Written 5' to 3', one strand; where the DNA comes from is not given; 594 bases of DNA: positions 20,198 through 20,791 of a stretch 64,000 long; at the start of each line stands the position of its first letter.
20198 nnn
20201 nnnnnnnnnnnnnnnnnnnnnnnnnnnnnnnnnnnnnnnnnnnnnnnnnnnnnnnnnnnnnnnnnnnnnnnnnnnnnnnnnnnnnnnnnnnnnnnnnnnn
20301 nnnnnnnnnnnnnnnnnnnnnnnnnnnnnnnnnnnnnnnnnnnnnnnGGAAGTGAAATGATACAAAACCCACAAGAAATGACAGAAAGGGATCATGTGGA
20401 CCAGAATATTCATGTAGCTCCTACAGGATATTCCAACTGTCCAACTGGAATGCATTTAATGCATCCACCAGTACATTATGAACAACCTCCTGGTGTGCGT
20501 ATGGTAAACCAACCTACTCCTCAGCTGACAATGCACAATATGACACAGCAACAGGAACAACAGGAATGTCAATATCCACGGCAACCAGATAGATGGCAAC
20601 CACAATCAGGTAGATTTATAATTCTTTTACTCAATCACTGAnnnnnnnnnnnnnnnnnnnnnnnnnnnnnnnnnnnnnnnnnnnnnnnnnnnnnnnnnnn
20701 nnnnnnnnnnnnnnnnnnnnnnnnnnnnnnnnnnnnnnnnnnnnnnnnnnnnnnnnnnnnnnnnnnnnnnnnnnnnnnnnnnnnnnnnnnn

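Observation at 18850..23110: Ten-fold tandem exon amplification inside a KIX + Q-rich (MED15-like) gene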

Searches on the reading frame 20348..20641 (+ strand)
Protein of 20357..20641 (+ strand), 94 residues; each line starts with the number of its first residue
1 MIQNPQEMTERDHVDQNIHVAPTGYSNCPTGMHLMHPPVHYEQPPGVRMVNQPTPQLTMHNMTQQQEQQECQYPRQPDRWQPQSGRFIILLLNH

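Call 10: search_protein_families(library=pfam, max_evalue=0.1, proteins=[window:20348-20608:+])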
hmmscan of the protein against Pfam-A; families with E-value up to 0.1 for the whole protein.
window:20348-20608:+ (87 aa): 0 families

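Call 59: find_encoding_contigs(protein=window:20357-20641:+, flank=10000, max_places=10)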
Protein window:20357-20641:+ (94 aa): 1 contig read that carries it; 1 place shown.
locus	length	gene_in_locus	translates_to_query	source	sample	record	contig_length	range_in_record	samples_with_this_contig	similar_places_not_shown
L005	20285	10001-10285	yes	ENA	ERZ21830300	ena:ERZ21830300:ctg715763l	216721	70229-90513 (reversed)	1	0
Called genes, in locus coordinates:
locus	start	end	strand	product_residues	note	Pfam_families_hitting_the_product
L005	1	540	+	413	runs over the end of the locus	PF01073:3Beta_HSD, PF01370:Epimerase, PF02719:Polysacc_synt_2, PF04321:RmlD_sub_bind, PF16363:GDP_Man_Dehyd (weak), PF07993:NAD_binding_4 (weak)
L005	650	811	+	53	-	-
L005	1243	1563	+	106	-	-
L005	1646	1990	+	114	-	-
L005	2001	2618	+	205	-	-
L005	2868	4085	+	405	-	PF01073:3Beta_HSD, PF01370:Epimerase, PF02719:Polysacc_synt_2, PF04321:RmlD_sub_bind, PF08659:KR (faint), PF16363:GDP_Man_Dehyd, PF07993:NAD_binding_4 (weak)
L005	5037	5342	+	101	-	-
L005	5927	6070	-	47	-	-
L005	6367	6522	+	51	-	-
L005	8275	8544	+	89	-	-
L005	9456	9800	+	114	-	-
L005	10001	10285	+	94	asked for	-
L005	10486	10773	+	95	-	-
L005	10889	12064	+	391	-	-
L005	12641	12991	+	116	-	-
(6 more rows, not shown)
